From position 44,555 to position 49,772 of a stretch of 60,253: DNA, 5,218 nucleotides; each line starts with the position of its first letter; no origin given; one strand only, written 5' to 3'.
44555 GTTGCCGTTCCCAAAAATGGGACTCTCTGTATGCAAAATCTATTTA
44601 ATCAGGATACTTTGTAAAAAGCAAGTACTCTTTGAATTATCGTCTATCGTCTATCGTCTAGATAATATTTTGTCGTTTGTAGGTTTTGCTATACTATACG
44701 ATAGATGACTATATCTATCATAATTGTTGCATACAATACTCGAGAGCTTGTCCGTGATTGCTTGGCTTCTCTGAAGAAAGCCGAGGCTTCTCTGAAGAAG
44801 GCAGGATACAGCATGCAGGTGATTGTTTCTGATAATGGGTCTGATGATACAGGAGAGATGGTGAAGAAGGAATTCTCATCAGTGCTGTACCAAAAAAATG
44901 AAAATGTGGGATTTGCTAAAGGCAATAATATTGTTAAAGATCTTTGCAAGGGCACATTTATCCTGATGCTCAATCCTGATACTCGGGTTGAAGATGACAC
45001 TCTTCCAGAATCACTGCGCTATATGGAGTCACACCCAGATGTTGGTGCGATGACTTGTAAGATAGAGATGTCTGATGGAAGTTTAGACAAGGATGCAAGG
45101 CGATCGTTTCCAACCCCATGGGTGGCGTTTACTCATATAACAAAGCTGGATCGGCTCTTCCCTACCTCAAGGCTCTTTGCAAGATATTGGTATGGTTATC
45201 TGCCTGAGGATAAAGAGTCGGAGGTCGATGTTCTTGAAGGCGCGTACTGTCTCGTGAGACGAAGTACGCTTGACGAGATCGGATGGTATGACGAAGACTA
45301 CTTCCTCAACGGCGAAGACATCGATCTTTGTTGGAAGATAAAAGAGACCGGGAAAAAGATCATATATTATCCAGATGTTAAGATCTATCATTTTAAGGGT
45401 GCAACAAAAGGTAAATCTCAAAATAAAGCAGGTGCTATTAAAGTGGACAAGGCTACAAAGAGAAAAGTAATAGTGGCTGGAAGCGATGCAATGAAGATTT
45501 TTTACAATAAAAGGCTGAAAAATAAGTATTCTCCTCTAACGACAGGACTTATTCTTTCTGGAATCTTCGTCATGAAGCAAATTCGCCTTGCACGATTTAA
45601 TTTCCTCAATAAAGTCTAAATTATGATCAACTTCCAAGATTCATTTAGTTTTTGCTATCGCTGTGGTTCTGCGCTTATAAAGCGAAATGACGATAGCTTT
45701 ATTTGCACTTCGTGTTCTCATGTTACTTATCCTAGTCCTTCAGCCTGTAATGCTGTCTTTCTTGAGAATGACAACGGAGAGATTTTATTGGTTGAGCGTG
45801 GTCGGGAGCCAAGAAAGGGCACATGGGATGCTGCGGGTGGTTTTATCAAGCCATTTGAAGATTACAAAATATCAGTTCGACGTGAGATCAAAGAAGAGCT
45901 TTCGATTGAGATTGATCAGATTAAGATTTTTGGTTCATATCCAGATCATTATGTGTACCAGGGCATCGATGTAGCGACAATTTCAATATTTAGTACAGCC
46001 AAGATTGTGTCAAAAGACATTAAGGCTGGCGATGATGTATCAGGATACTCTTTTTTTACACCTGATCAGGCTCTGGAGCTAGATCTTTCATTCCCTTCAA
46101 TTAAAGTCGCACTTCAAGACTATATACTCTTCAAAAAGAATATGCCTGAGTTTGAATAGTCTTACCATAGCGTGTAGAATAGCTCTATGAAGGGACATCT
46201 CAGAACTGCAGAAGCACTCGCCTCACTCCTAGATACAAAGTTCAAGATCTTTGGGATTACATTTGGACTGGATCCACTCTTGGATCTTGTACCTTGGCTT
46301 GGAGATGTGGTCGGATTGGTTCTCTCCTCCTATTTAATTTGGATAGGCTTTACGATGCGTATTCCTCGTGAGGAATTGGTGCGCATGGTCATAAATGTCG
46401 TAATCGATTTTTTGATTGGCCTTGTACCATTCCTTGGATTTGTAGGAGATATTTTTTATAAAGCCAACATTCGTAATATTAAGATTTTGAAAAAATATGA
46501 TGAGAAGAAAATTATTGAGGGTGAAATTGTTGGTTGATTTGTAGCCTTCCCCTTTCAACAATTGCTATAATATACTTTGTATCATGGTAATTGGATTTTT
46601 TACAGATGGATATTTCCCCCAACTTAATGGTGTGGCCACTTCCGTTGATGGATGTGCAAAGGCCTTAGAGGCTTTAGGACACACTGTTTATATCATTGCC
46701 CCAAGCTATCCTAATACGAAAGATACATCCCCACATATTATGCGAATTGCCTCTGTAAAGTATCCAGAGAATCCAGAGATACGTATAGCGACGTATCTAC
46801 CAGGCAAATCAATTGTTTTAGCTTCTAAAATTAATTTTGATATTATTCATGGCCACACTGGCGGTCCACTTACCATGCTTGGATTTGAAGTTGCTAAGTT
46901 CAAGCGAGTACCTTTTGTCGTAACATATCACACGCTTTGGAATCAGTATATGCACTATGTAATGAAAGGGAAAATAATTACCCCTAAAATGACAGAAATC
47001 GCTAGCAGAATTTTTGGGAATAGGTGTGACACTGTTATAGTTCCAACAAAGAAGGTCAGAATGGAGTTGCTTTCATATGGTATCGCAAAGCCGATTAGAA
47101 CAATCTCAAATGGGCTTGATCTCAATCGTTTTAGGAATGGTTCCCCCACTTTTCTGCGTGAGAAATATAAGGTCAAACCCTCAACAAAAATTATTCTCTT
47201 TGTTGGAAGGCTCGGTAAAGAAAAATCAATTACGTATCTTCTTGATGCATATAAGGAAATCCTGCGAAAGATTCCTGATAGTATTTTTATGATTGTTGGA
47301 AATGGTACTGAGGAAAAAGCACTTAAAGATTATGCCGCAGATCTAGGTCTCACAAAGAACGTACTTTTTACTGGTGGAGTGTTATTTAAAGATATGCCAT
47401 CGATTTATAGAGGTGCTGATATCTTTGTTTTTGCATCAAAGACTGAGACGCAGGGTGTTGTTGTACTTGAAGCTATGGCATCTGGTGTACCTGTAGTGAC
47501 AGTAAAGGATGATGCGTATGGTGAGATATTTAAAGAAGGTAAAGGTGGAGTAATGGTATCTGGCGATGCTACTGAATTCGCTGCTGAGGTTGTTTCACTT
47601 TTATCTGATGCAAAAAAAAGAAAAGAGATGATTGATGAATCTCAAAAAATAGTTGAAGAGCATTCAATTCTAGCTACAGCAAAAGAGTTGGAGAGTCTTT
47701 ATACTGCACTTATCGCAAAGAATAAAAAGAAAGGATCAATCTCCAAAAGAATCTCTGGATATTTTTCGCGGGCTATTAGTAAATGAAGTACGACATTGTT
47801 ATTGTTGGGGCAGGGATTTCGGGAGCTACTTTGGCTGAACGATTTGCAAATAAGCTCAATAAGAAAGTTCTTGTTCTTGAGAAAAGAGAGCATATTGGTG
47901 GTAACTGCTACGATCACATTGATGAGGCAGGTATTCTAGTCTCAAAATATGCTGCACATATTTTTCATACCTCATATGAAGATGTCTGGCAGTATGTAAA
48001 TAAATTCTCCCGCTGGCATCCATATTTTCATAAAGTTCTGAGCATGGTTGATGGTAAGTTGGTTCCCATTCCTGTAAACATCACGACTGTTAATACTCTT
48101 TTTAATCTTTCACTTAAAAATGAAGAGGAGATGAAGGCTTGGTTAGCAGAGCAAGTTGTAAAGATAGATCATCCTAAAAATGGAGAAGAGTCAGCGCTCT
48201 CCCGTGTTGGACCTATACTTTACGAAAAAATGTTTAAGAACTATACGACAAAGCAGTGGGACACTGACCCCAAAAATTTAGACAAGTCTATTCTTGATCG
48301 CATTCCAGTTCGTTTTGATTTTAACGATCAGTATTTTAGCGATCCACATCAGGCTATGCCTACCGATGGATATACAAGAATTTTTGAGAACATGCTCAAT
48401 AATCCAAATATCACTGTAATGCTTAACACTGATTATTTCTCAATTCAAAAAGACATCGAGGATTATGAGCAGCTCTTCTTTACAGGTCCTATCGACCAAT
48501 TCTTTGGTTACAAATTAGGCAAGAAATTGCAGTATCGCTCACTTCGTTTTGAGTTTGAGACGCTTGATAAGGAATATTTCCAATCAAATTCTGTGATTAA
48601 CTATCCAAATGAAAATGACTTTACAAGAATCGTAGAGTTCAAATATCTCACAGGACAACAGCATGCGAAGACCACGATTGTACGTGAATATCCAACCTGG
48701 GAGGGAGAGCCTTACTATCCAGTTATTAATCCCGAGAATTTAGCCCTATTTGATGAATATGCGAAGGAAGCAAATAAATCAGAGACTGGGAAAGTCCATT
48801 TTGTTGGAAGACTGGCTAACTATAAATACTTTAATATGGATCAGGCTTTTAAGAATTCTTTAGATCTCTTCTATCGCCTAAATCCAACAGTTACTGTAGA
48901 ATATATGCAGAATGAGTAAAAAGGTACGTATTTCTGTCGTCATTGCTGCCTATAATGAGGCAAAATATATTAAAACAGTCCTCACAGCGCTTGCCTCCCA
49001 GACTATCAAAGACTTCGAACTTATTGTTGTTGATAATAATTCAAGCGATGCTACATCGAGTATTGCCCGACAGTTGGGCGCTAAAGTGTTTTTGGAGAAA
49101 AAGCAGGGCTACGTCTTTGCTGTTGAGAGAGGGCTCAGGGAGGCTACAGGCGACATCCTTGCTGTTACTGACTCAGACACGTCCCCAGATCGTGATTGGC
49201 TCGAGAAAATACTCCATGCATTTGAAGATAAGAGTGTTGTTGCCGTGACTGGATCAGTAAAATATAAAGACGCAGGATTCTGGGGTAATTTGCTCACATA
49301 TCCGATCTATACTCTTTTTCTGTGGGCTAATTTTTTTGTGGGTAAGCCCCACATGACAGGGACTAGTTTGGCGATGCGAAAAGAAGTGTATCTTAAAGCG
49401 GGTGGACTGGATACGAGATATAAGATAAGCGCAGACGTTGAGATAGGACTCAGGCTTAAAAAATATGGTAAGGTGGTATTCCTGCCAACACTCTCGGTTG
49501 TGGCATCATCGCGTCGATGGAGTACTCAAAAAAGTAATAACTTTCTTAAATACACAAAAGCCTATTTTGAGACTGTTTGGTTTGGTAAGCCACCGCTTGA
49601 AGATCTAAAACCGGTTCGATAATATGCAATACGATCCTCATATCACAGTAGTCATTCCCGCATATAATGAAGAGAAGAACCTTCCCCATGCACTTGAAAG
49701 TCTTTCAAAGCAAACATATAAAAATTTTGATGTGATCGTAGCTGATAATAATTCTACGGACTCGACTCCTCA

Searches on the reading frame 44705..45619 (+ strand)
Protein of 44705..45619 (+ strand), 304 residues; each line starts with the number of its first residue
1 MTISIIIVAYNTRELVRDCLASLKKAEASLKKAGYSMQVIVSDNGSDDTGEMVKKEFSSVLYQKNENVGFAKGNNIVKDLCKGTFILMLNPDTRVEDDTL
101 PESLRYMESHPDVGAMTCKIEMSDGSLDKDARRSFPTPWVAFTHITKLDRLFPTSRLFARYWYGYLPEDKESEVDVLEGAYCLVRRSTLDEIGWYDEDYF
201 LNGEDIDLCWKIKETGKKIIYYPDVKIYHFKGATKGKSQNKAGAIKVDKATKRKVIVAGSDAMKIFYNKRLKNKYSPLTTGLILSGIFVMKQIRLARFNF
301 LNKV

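Call 56: search_protein_families(library=pfam, proteins=[window:44705-45619:+], max_evalue=0.00001)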
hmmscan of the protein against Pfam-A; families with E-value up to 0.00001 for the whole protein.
window:44705-45619:+ (304 aa): 3 families
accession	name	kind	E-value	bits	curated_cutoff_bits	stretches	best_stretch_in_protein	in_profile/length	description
PF13641.12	Glyco_tranf_2_3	-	5.8e-17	62.9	27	1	3-238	3-220/230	Glycosyltransferase like family 2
PF00535.33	Glycos_transf_2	-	1.6e-16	61.1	23.3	1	4-157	1-132/168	Glycosyl transferase family 2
PF13632.12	Glyco_trans_2_3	-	1.9e-08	34.8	27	1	85-232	1-126/198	Glycosyl transferase family group 2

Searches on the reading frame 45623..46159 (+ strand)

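Call 56: search_protein_families(library=pfam, proteins=[window:45623-46159:+], max_evalue=0.00001)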
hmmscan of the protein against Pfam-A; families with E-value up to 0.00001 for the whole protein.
window:45623-46159:+ (178 aa): 1 family
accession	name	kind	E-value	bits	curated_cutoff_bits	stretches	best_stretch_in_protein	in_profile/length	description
PF00293.34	NUDIX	-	8.9e-17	61.8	21.1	1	44-155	7-123/134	NUDIX domain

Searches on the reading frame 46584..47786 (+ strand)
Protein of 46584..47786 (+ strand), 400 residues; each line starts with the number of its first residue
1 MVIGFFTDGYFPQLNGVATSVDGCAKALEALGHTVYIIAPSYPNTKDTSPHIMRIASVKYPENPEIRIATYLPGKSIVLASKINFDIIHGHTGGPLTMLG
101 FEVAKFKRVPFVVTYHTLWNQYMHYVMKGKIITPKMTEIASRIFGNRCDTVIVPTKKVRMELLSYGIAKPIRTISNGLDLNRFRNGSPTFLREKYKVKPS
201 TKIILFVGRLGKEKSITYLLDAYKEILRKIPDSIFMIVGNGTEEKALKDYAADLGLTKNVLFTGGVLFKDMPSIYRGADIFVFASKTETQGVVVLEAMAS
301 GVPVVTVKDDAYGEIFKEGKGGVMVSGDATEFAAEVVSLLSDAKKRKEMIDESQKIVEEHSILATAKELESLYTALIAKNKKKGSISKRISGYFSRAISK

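Call 56: search_protein_families(library=pfam, proteins=[window:46584-47786:+], max_evalue=0.00001)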
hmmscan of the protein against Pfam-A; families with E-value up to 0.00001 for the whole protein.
window:46584-47786:+ (400 aa): 6 families
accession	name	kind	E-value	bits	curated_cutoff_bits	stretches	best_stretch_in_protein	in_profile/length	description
PF00534.26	Glycos_transf_1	-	2.4e-40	138.3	26.4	1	191-355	5-171/172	Glycosyl transferases group 1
PF13692.12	Glyco_trans_1_4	-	2.3e-35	122.4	27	1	202-342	2-142/142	Glycosyl transferases group 1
PF13439.12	Glyco_transf_4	-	1.2e-31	110.4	28.5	1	15-182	2-170/170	Glycosyltransferase Family 4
PF13579.12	Glyco_trans_4_4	-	2e-13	51.4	29.7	1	15-177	1-158/158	Glycosyl transferase 4-like domain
PF13524.12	Glyco_trans_1_2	-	2.8e-09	37.5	25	1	227-369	6-142/144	Glycosyl transferase-like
PF20706.3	GT4-conflict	-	2.2e-06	27.4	26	0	7-338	4-335/385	Family 4 Glycosyltransferase in conflict systems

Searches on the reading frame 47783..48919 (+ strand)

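Call 56: search_protein_families(library=pfam, proteins=[window:47783-48919:+], max_evalue=0.00001)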
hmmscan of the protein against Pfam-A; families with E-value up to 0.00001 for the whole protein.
window:47783-48919:+ (378 aa): 3 families
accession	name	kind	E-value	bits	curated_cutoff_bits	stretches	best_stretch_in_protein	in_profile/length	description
PF03275.19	GLF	-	4.6e-76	255.5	26.3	1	149-349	1-203/203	UDP-galactopyranose mutase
PF13450.12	NAD_binding_8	-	2.1e-18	66.8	21.9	1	7-75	1-68/68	NAD(P)-binding Rossmann-like domain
PF12831.13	FAD_oxidored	-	1.6e-06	28.2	27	0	4-46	1-42/416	FAD dependent oxidoreductase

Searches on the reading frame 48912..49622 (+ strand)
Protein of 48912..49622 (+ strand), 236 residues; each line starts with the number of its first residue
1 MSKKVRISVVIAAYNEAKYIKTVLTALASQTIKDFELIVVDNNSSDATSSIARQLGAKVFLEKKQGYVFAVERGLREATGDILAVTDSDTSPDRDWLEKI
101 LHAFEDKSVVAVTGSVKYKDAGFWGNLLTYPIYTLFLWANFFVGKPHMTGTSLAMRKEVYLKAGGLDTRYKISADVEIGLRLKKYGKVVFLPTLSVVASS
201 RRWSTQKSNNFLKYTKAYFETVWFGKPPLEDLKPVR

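Call 56: search_protein_families(library=pfam, proteins=[window:48912-49622:+], max_evalue=0.00001)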
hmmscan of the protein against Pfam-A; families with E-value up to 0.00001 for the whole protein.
window:48912-49622:+ (236 aa): 5 families
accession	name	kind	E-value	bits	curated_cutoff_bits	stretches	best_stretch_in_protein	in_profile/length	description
PF00535.33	Glycos_transf_2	-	1.6e-31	109.9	23.3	1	8-160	1-164/168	Glycosyl transferase family 2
PF13641.12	Glyco_tranf_2_3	-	1.6e-19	71.2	27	1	7-195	3-208/230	Glycosyltransferase like family 2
PF13506.12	Glyco_transf_21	-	2.3e-09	37.4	21.7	1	68-200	19-155/174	Glycosyl transferase family 21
PF10111.15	Glyco_tranf_2_2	-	6.4e-09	36.1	27.3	1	8-212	1-229/276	Glycosyltransferase like family 2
PF13632.12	Glyco_trans_2_3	-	4.8e-07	30.2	27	1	85-196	4-120/198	Glycosyl transferase family group 2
